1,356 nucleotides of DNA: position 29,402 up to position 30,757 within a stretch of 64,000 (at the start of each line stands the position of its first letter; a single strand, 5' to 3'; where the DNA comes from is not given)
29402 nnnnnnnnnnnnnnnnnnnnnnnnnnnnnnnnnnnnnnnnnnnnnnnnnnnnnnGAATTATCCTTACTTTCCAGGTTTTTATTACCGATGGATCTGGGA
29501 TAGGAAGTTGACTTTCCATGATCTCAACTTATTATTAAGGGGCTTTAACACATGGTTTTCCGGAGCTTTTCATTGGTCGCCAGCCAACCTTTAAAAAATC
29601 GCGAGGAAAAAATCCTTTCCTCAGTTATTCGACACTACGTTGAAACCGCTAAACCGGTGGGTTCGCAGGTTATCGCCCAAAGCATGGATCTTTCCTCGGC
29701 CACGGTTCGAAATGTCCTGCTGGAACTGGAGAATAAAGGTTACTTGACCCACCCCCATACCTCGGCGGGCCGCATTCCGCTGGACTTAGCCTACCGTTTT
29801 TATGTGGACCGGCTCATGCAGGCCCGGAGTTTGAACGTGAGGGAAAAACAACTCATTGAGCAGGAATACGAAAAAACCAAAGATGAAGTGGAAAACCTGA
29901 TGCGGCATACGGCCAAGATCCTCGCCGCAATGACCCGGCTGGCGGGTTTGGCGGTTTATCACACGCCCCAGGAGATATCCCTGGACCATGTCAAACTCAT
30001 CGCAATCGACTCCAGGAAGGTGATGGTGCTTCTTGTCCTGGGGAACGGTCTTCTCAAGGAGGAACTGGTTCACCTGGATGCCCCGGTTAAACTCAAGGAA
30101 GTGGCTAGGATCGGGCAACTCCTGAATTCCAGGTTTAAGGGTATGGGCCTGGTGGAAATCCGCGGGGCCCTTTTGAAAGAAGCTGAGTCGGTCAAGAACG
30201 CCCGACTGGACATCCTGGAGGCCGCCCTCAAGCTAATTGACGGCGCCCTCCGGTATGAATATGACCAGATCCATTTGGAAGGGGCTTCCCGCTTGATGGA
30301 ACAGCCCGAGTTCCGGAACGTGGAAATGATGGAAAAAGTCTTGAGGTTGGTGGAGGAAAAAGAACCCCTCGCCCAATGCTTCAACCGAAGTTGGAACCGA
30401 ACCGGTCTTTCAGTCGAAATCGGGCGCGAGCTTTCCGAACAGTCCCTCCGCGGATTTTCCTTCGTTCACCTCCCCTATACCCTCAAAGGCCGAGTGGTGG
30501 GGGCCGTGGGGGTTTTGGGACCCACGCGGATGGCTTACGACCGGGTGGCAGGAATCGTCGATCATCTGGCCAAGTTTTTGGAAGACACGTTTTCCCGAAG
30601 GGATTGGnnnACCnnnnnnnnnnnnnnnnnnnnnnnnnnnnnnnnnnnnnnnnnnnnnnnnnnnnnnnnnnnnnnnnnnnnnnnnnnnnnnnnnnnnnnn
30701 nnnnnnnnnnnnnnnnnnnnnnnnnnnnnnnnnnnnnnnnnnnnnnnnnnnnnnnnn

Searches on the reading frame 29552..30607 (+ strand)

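Call 83: search_protein_families(library=pfam, proteins=[window:29552-30607:+], max_evalue=0.001)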
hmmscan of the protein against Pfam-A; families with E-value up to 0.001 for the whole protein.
window:29552-30607:+ (352 aa): 4 families
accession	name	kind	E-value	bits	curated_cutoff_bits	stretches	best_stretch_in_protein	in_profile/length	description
PF01628.27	HrcA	-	2.6e-51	175.1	22.2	1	114-332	1-214/215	HrcA protein C terminal domain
PF03444.21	HrcA_DNA-bdg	-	5.4e-05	23.2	21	1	17-63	5-51/79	Winged helix-turn-helix transcription repressor, HrcA DNA-binding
PF01325.25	Fe_dep_repress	-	0.00077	20.1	26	0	31-69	18-56/60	Iron dependent repressor, N-terminal DNA binding domain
PF01726.22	LexA_DNA_bind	-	0.00092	19.4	23.7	0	12-66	2-57/65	LexA DNA binding domain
